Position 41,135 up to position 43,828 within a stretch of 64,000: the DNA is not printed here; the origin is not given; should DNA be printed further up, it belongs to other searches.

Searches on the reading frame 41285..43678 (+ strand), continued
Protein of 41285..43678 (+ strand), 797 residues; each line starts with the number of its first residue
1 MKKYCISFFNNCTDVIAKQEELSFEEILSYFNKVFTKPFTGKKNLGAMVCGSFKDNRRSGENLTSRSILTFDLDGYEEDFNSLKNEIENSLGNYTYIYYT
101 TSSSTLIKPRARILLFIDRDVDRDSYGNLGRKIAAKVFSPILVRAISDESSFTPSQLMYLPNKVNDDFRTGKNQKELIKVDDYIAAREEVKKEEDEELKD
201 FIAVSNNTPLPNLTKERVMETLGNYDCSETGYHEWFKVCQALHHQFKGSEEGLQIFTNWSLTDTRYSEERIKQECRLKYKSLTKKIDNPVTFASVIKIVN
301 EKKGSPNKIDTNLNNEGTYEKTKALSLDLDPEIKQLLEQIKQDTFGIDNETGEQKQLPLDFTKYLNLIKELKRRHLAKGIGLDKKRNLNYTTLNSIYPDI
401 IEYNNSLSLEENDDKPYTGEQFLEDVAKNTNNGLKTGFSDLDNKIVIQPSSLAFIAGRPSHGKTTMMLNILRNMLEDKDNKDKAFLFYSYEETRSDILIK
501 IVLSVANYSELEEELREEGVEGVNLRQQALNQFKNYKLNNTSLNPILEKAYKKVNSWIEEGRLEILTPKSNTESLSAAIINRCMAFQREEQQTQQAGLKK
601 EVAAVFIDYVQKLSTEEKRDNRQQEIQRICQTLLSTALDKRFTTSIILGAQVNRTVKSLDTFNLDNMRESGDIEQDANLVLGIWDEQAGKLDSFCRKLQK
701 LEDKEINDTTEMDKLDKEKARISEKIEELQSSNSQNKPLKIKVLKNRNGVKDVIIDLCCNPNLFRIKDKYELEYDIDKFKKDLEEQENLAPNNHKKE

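Call 97: fold_search(model_id=the predicted structure, library=pdb)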
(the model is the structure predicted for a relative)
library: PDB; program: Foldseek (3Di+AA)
matches with E <= 10: 725; with E <= 0.001: 87
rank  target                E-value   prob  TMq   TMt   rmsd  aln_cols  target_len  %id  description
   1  7pds_E                2.2e-14  1.00  0.39  0.57   7.1       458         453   18  The structure of PriRep1 with dsDNA (released 2022-07-13)
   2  7pds_B                3.1e-14  1.00  0.40  0.60   6.7       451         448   18  The structure of PriRep1 with dsDNA (released 2022-07-13)
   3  7pds_D                1.4e-13  1.00  0.39  0.58   6.9       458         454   16  The structure of PriRep1 with dsDNA (released 2022-07-13)
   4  7pds_C                3.5e-13  1.00  0.40  0.60   6.6       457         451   17  The structure of PriRep1 with dsDNA (released 2022-07-13)
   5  7pds_A                4.8e-13  1.00  0.41  0.61   6.6       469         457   17  The structure of PriRep1 with dsDNA (released 2022-07-13)
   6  7pds_F                1.7e-12  1.00  0.39  0.59   6.8       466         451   17  The structure of PriRep1 with dsDNA (released 2022-07-13)
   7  8iqi_A                1.2e-11  1.00  0.24  0.20  32.1       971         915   11  Structure of Full-Length AsfvPrimPol in Complex-Form (released 2023-07-26)
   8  8iqi_B                1.6e-10  1.00  0.28  0.23  35.4       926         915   11  Structure of Full-Length AsfvPrimPol in Complex-Form (released 2023-07-26)
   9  8iqi_C                1.7e-10  1.00  0.27  0.22  35.1       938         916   11  Structure of Full-Length AsfvPrimPol in Complex-Form (released 2023-07-26)
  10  8iqi_F                3.2e-10  1.00  0.25  0.21  34.1       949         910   11  Structure of Full-Length AsfvPrimPol in Complex-Form (released 2023-07-26)
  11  8iqh_D                3.4e-10  1.00  0.22  0.18  33.6       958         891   11  Structure of Full-Length AsfvPrimPol in Apo-Form (released 2023-07-26)
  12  8iqh_B                9.7e-10  1.00  0.25  0.21  35.4       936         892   11  Structure of Full-Length AsfvPrimPol in Apo-Form (released 2023-07-26)
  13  8iqh_G                1.4e-09  1.00  0.25  0.21  35.3       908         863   11  Structure of Full-Length AsfvPrimPol in Apo-Form (released 2023-07-26)
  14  8iqh_E                1.5e-09  1.00  0.24  0.21  35.5       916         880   11  Structure of Full-Length AsfvPrimPol in Apo-Form (released 2023-07-26)
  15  8iqh_C                1.8e-09  1.00  0.22  0.19  35.1       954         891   10  Structure of Full-Length AsfvPrimPol in Apo-Form (released 2023-07-26)
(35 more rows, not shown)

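Call 98: find_related_loci(query=A3, collection=viral_contigs, flank=10000)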
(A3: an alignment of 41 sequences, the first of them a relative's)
Query A3 (719 aa) in viral_contigs; peptide patterns used: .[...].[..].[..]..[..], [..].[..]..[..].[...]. (x = any residue, [..] = any of these).
135 stretches matched a pattern; 25 encode a relative of the query (tblastn E <= 1e-3); 24 distinct loci.
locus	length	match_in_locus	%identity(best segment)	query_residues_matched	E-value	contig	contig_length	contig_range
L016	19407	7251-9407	98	1-719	0e+0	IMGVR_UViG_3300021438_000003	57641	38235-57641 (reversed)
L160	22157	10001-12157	96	1-719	0e+0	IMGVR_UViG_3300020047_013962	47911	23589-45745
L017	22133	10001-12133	63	1-718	0e+0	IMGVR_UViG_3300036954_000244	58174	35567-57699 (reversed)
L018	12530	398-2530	61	1-718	0e+0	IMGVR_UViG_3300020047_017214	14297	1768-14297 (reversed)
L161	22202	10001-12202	53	1-719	0e+0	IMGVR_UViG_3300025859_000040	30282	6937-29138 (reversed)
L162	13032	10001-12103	50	1-707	0e+0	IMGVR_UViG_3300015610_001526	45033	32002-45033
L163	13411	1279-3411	46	1-717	0e+0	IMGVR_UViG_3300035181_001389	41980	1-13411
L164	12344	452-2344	34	56-687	3e-99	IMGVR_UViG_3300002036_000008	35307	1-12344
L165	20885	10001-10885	28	1-301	2e-29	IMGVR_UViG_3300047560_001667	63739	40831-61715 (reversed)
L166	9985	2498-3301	25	46-305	3e-19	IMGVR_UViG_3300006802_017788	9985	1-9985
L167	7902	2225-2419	42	235-301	2e-9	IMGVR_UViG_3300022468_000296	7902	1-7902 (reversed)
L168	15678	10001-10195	42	235-301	2e-9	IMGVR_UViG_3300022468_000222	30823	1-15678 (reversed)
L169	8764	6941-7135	42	235-301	2e-9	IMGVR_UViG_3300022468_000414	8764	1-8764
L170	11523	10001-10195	42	235-301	4e-9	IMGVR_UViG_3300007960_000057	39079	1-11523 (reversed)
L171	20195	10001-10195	42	235-301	8e-9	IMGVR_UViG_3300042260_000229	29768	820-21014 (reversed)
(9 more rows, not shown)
